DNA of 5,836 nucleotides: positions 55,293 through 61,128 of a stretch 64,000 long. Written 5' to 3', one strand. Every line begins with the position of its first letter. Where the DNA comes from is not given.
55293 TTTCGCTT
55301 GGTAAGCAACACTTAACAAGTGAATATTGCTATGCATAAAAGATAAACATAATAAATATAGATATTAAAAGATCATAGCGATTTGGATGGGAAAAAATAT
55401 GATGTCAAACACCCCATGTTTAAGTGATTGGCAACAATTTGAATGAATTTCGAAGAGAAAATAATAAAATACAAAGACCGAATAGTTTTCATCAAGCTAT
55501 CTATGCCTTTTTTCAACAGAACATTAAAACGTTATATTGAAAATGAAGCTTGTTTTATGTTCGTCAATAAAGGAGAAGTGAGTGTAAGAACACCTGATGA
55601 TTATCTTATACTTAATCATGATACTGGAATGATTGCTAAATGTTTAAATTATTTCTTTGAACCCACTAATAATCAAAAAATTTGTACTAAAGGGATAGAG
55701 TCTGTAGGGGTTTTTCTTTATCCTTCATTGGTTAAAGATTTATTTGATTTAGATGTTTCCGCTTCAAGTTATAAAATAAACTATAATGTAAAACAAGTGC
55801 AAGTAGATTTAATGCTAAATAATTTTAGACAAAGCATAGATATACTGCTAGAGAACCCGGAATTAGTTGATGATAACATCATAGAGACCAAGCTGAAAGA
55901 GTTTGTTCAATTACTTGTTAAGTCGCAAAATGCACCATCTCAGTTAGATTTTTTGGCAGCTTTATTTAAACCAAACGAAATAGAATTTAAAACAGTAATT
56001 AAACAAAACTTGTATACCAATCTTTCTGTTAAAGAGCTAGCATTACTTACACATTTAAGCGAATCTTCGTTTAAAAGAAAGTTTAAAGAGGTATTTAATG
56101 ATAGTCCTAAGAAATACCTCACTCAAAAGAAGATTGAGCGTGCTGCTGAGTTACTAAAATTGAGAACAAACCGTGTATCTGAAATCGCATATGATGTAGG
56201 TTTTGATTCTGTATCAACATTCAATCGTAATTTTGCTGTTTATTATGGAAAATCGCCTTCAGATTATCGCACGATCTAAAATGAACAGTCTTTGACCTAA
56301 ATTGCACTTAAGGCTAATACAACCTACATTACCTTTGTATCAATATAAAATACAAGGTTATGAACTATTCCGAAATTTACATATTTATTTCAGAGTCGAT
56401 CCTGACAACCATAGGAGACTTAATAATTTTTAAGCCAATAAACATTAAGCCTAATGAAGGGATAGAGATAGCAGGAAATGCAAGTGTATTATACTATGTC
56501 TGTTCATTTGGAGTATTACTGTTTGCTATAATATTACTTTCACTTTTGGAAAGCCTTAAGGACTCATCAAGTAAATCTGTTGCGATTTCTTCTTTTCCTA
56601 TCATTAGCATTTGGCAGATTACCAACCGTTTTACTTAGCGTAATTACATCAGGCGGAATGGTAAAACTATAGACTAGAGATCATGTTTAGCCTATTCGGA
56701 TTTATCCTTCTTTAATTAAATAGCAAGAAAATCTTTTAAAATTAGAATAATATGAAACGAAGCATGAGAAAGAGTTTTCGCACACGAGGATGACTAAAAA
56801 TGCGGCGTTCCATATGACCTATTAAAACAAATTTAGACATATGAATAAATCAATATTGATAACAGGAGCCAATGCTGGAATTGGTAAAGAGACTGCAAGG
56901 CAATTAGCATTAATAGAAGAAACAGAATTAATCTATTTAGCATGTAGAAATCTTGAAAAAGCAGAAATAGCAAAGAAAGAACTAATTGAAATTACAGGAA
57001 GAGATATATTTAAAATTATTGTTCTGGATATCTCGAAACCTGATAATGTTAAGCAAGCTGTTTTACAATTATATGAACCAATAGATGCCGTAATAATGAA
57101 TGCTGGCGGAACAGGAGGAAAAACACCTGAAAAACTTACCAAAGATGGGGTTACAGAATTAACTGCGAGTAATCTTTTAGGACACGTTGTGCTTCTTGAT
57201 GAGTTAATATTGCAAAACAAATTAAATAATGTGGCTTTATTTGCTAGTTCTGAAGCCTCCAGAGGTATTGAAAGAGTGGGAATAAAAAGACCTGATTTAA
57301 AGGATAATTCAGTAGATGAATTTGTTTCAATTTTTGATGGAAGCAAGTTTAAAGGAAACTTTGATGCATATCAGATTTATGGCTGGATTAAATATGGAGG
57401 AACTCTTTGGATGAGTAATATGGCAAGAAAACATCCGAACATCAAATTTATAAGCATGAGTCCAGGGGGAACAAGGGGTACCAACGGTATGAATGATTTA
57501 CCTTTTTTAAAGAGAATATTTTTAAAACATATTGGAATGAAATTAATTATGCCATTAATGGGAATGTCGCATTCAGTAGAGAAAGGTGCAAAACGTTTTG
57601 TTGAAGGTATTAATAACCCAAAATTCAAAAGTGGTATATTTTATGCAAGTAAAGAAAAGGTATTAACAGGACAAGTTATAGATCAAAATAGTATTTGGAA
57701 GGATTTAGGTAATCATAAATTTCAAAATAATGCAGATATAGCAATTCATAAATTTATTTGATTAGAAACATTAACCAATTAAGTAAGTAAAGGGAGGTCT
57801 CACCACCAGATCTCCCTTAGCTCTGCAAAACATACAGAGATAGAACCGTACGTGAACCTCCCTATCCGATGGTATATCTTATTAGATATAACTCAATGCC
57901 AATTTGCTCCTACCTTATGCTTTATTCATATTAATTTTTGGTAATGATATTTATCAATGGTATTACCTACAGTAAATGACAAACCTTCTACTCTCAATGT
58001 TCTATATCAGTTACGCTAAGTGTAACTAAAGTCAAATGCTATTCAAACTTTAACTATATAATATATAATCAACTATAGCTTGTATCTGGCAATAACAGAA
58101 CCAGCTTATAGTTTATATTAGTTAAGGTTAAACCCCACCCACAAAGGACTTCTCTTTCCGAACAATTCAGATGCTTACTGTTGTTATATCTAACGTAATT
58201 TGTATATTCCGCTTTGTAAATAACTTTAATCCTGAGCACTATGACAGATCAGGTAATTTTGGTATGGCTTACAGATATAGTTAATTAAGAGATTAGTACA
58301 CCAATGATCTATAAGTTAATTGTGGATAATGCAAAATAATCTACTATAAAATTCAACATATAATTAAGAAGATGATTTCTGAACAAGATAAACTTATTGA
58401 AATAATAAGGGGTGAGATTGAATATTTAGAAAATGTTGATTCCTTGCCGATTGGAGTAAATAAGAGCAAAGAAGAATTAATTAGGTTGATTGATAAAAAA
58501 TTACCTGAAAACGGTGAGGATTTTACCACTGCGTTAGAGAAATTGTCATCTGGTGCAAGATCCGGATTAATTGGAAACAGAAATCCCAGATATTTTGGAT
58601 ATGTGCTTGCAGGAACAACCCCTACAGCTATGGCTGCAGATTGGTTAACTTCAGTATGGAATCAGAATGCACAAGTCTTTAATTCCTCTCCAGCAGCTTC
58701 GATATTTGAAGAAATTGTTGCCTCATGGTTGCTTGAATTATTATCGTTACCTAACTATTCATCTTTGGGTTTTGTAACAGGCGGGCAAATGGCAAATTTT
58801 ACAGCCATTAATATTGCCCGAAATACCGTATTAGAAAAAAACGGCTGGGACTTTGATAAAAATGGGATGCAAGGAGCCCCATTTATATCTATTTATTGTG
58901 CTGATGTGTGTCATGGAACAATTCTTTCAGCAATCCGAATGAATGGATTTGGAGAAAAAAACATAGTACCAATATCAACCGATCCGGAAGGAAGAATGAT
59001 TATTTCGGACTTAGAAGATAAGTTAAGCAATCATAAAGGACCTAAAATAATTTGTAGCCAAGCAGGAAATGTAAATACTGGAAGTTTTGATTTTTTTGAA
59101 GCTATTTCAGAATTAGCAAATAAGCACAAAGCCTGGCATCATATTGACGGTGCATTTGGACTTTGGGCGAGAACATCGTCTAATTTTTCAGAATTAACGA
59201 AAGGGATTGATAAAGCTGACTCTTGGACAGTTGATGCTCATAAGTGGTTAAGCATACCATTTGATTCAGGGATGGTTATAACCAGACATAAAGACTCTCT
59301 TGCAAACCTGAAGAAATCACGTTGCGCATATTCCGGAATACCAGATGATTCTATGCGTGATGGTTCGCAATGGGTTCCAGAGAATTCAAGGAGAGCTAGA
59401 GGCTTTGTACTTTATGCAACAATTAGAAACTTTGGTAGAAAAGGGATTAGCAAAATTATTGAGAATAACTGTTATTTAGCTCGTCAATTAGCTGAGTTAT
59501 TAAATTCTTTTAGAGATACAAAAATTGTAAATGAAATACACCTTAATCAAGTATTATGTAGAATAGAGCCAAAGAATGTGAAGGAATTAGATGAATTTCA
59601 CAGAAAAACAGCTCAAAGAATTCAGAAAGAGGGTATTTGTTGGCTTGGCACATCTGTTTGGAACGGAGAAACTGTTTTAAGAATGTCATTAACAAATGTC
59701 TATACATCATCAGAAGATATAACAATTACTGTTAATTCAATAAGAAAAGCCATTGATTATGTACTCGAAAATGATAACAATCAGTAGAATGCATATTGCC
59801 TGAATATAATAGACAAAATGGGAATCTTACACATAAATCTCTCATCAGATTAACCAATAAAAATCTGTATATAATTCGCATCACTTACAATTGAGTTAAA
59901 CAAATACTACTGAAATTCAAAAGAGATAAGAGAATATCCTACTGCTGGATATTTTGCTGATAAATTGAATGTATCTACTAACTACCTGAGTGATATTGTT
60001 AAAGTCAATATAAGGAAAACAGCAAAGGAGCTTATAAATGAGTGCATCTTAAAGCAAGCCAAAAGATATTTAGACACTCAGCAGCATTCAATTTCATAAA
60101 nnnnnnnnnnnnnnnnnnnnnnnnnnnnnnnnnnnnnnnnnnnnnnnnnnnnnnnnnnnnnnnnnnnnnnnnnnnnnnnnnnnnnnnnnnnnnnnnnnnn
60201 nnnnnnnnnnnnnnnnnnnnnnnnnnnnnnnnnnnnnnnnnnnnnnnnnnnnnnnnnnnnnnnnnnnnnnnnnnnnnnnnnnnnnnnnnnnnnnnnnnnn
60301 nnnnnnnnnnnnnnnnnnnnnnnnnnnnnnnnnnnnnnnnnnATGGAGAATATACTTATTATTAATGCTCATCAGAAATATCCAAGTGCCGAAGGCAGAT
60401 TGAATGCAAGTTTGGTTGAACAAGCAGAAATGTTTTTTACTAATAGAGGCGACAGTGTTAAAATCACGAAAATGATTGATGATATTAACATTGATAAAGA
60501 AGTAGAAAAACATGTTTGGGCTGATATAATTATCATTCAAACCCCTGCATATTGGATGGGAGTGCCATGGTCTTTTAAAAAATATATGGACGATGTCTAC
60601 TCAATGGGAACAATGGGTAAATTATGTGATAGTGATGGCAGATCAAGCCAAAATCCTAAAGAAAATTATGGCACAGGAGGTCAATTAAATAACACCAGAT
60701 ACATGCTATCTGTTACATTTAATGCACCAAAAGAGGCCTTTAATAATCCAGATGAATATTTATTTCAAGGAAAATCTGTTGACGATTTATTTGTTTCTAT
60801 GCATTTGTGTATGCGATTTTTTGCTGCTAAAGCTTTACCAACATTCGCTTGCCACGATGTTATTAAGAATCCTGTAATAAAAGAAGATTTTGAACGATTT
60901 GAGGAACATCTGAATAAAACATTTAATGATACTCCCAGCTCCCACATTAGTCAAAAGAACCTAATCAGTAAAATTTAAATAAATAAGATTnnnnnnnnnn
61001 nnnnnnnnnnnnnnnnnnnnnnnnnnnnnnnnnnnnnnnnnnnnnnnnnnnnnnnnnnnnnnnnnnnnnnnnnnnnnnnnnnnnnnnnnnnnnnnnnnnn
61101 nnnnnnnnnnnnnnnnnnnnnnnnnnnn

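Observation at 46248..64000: Co-directional array of unrelated accessory genes punctuated by recombining non-coding modules (cassette-array-like locus)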

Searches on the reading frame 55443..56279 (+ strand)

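Call 23: search_protein_families(library=pfam, proteins=[window:55443-56279:+], max_evalue=0.01)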
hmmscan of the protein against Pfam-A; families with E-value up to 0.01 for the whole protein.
window:55443-56279:+ (278 aa): 4 families
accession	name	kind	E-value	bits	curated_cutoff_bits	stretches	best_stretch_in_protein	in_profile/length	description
PF12833.13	HTH_18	-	7e-21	74.8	33.6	1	200-277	2-79/80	Helix-turn-helix domain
PF00165.29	HTH_AraC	-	4.8e-17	62.1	26.6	2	186-227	1-42/42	Bacterial regulatory helix-turn-helix proteins, AraC family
PF22200.2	ExsA_N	-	6.9e-09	36.6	27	1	37-165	2-131/136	ExsA N-terminal regulatory domain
PF01365.27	RYDR_ITPR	-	0.00012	22.1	22.3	1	133-174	129-170/201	RIH domain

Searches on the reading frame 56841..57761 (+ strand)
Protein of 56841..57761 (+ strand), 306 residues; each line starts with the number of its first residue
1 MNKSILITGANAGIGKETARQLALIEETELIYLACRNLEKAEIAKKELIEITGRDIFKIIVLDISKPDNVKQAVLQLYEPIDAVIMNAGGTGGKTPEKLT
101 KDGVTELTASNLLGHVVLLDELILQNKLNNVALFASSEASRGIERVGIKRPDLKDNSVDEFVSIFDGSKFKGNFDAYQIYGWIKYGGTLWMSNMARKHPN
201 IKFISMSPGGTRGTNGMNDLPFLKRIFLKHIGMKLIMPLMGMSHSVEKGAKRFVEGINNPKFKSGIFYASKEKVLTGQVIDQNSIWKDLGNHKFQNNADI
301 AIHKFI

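Call 23: search_protein_families(library=pfam, proteins=[window:56841-57761:+], max_evalue=0.01)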
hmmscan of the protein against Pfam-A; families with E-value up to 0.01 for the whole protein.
window:56841-57761:+ (306 aa): 5 families
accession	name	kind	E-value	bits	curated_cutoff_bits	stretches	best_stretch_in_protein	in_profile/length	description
PF00106.31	adh_short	-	7.2e-16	58.7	26.6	1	3-123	1-120/195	short chain dehydrogenase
PF08659.16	KR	-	2.2e-11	44.4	22.6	1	5-142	3-142/180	KR domain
PF13561.12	adh_short_C2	-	4.6e-05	23.5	27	1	9-122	1-115/236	Enoyl-(Acyl carrier protein) reductase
PF01370.27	Epimerase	-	0.00017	21.5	20.9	1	5-142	1-120/240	NAD dependent epimerase/dehydratase family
PF02719.21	Polysacc_synt_2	-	0.0035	17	20.2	1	5-76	1-75/293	Polysaccharide biosynthesis protein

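Call 28: find_homologous_proteins(query=window:56841-57761:+, max_evalue=1e-20)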
Query window:56841-57761:+ (306 aa): 2630 proteins with E <= 1e-20 among 6526 candidates; the best 120 are listed.
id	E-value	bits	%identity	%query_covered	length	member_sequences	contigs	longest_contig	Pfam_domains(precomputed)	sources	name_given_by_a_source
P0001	1.2e-198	677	100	100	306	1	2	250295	PF08659.17,PF00106.32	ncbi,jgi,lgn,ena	-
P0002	8.6e-175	598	87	100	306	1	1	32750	PF08659.17,PF13561.13,PF00106.32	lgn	-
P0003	6.5e-173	592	86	100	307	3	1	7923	PF08659.17,PF13561.13,PF00106.32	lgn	-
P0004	6.9e-171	586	85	100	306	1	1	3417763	PF08659.17,PF13561.13,PF00106.32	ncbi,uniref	ncbi:SDR family NAD(P)-dependent oxidoreductase [Pontimicrobium sp. IMCC45349]|uniref:SDR family NAD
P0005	3.6e-170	583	84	100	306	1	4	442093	PF08659.17,PF13561.13,PF00106.32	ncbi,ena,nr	ncbi:MAG: SDR family NAD(P)-dependent oxidoreductase [Tenacibaculum sp.]|nr:SDR family NAD(P)-depend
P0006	8.8e-169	579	83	100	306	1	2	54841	PF08659.17,PF13561.13,PF00106.32,PF01370.28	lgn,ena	-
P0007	1.3e-167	575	85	98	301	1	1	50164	PF08659.17,PF13561.13,PF00106.32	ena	-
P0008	2.2e-167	574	81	100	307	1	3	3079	PF08659.17,PF13561.13,PF00106.32,PF01370.28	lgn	-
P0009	7.2e-166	569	82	100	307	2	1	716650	PF08659.17,PF13561.13,PF00106.32,PF01370.28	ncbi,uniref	ncbi:SDR family NAD(P)-dependent oxidoreductase [Tenacibaculum sp. 190524A02b]|uniref:SDR family NAD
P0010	1.8e-165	568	82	100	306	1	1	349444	PF08659.17,PF13561.13,PF00106.32,PF01370.28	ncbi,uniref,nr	ncbi:short-chain dehydrogenase [Tenacibaculum holothuriorum]|uniref:Short-chain dehydrogenase n=1 Ta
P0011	4.6e-165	566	81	100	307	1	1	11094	PF08659.17,PF13561.13,PF00106.32,PF01370.28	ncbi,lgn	ncbi:MAG: SDR family NAD(P)-dependent oxidoreductase [Bacteroidota bacterium]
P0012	5.7e-164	563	80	100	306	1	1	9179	PF08659.17,PF13561.13,PF00106.32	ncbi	ncbi:MAG: SDR family NAD(P)-dependent oxidoreductase [Bacteroidota bacterium]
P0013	1.6e-163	561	81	100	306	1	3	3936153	PF08659.17,PF02719.22,PF13561.13,PF00106.32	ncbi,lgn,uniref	ncbi:Short-chain dehydrogenase [Tenacibaculum sp. 190130A14a]|uniref:Short-chain dehydrogenase n=1 T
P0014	2.3e-163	561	81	100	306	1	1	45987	PF08659.17,PF13561.13,PF00106.32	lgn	-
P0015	3.8e-162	557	80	100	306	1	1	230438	PF08659.17,PF13561.13,PF00106.32,PF01370.28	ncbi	-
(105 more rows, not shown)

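Call 29: find_encoding_contigs(protein=P0004, flank=10000, max_places=2)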
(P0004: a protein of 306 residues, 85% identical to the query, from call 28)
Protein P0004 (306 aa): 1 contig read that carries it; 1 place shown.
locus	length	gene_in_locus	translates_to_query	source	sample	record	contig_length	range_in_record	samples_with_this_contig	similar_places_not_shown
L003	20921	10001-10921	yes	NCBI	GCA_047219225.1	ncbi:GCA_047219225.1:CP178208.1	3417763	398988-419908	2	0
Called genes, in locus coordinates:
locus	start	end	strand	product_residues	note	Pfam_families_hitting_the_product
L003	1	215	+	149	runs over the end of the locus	PF18143:HAD_SAK_2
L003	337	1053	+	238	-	-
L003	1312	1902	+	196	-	PF20329:DUF6624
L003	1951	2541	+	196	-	-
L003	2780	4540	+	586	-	PF13582:Reprolysin_3 (weak), PF05572:Peptidase_M43, PF20009:GEVED, PF18962:Por_Secre_tail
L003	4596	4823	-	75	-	PF09905:VF530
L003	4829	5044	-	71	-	PF20110:DUF6500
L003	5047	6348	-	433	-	PF00270:DEAD, PF04851:ResIII, PF00271:Helicase_C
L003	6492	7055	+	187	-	PF14534:DUF4440 (weak)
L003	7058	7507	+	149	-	-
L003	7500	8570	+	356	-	PF07745:Glyco_hydro_53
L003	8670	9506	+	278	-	PF22200:ExsA_N, PF00165:HTH_AraC, PF12833:HTH_18, PF00165:HTH_AraC (weak)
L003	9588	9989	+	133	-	PF14248:DUF4345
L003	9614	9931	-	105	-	-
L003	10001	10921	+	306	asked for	PF00106:adh_short, PF08659:KR, PF13561:adh_short_C2 (weak)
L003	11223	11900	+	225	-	PF13620:CarboxypepD_reg, PF13715:CarbopepD_reg_2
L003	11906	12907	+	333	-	PF01841:Transglut_core, PF04473:DUF553 (weak)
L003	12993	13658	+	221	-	PF22252:PNGase_F-II_N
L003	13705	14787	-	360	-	PF03150:CCP_MauG, PF09086:DUF1924 (faint)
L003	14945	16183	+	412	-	PF00270:DEAD, PF04851:ResIII, PF00271:Helicase_C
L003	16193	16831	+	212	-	PF03473:MOSC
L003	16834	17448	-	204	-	-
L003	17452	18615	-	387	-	-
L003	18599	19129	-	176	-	-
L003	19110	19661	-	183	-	PF04542:Sigma70_r2, PF08281:Sigma70_r4_2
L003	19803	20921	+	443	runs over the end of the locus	-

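Call 30: find_encoding_contigs(protein=P0002, flank=10000, max_places=2)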
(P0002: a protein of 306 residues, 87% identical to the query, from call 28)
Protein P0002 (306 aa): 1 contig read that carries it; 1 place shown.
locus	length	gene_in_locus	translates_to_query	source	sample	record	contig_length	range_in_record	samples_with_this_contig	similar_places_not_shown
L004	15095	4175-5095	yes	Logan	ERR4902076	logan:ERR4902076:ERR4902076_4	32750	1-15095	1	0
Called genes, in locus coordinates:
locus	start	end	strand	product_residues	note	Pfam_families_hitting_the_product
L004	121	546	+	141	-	PF12893:Lumazine_bd_2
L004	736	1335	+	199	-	-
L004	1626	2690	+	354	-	PF07494:Reg_prop (weak)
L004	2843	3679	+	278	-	PF22200:ExsA_N, PF00165:HTH_AraC, PF12833:HTH_18, PF00165:HTH_AraC (weak)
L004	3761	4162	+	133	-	PF14248:DUF4345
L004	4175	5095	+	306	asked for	PF00106:adh_short, PF08659:KR, PF13561:adh_short_C2 (weak)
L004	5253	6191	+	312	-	PF00561:Abhydrolase_1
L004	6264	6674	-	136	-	PF13404:HTH_AsnC-type, PF13412:HTH_24, PF01037:AsnC_trans_reg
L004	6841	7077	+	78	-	-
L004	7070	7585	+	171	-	PF00583:Acetyltransf_1, PF13673:Acetyltransf_10 (weak), PF13508:Acetyltransf_7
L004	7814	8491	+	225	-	-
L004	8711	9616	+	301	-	-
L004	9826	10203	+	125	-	PF09966:DUF2200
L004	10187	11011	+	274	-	PF12697:Abhydrolase_6 (faint)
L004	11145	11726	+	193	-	PF00027:cNMP_binding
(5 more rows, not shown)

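Call 31: find_encoding_contigs(protein=P0005, flank=10000, max_places=2)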
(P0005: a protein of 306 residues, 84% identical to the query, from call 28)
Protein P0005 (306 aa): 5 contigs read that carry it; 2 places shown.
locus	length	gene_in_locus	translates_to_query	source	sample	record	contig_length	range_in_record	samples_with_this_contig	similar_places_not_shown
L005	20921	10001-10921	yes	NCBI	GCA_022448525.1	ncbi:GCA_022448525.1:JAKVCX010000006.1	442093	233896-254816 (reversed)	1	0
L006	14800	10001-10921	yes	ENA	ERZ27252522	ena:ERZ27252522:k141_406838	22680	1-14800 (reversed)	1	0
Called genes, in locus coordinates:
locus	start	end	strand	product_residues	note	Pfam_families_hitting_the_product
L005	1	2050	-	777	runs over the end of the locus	PF14592:Chondroitinas_B, PF13229:Beta_helix (faint), PF16318:DUF4957 (weak)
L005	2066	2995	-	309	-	PF08787:Alginate_lyase2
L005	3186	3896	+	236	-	PF04784:DUF547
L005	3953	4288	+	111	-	PF02627:CMD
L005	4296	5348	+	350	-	PF04055:Radical_SAM, PF12345:DUF3641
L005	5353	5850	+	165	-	PF00581:Rhodanese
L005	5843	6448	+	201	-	PF01983:CofC, PF09837:DUF2064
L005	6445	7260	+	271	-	PF01048:PNP_UDP_1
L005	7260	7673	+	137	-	PF07291:MauE, PF07681:DoxX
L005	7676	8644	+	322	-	PF01209:Ubie_methyltran, PF13847:Methyltransf_31, PF08241:Methyltransf_11, PF08242:Methyltransf_12 (weak), PF13649:Methyltransf_25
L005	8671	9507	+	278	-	PF22200:ExsA_N, PF00165:HTH_AraC (weak), PF12833:HTH_18, PF00165:HTH_AraC (weak)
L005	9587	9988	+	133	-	PF14248:DUF4345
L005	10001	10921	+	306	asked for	PF00106:adh_short, PF08659:KR, PF13561:adh_short_C2 (weak)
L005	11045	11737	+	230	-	PF09837:DUF2064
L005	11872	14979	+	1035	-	PF13620:CarboxypepD_reg, PF13715:CarbopepD_reg_2, PF25183:OMP_b-brl_4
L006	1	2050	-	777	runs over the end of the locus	PF14592:Chondroitinas_B, PF13229:Beta_helix (faint), PF16318:DUF4957 (weak)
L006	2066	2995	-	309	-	PF08787:Alginate_lyase2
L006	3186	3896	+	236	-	PF04784:DUF547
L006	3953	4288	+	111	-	PF02627:CMD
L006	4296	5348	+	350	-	PF04055:Radical_SAM, PF12345:DUF3641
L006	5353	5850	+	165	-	PF00581:Rhodanese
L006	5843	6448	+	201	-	PF01983:CofC, PF09837:DUF2064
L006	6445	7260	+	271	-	PF01048:PNP_UDP_1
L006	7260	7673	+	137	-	PF07291:MauE, PF07681:DoxX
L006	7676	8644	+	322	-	PF01209:Ubie_methyltran, PF13847:Methyltransf_31, PF08241:Methyltransf_11, PF08242:Methyltransf_12 (weak), PF13649:Methyltransf_25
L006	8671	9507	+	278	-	PF22200:ExsA_N, PF00165:HTH_AraC (weak), PF12833:HTH_18, PF00165:HTH_AraC (weak)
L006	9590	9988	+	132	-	PF14248:DUF4345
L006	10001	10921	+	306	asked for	PF00106:adh_short, PF08659:KR, PF13561:adh_short_C2 (weak)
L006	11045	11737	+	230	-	PF09837:DUF2064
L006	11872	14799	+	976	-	?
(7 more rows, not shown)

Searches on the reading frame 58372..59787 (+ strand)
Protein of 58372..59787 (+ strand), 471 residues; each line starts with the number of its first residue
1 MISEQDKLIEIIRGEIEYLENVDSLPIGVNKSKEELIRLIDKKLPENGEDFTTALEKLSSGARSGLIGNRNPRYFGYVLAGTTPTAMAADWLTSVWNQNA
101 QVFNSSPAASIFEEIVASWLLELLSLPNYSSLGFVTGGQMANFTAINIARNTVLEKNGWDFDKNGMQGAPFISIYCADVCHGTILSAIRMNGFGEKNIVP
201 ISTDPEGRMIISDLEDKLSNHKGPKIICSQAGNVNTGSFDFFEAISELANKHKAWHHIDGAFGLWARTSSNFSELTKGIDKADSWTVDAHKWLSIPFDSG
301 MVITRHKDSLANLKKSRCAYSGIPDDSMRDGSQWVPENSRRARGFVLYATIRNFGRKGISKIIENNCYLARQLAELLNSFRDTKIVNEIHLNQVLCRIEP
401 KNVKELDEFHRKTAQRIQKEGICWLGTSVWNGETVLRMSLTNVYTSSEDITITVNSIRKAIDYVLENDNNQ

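Call 25: search_protein_families(library=pfam, proteins=[window:58372-59787:+], max_evalue=0.01)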
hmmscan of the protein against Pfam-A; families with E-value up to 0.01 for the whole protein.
window:58372-59787:+ (471 aa): 3 families
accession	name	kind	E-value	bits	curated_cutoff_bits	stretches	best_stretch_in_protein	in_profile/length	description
PF00282.25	Pyridoxal_deC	-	5.6e-45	154.1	27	1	35-397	3-373/375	Pyridoxal-dependent decarboxylase conserved domain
PF01212.27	Beta_elim_lyase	-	2.6e-05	24.1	27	1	173-422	73-235/288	Beta-eliminating lyase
PF00266.25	Aminotran_5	-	9.3e-05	22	21.5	1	181-264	99-180/371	Aminotransferase class-V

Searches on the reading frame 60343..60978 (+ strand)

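Call 25: search_protein_families(library=pfam, proteins=[window:60343-60978:+], max_evalue=0.01)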
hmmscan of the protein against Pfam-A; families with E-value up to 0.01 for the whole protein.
window:60343-60978:+ (211 aa): 2 families
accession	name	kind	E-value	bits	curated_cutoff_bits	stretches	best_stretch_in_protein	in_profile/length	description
PF02525.22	Flavodoxin_2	-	3.7e-29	102.3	27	1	3-190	2-198/198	Flavodoxin-like fold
PF03358.20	FMN_red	-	0.007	16.4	24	0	50-84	61-95/152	NADPH-dependent FMN reductase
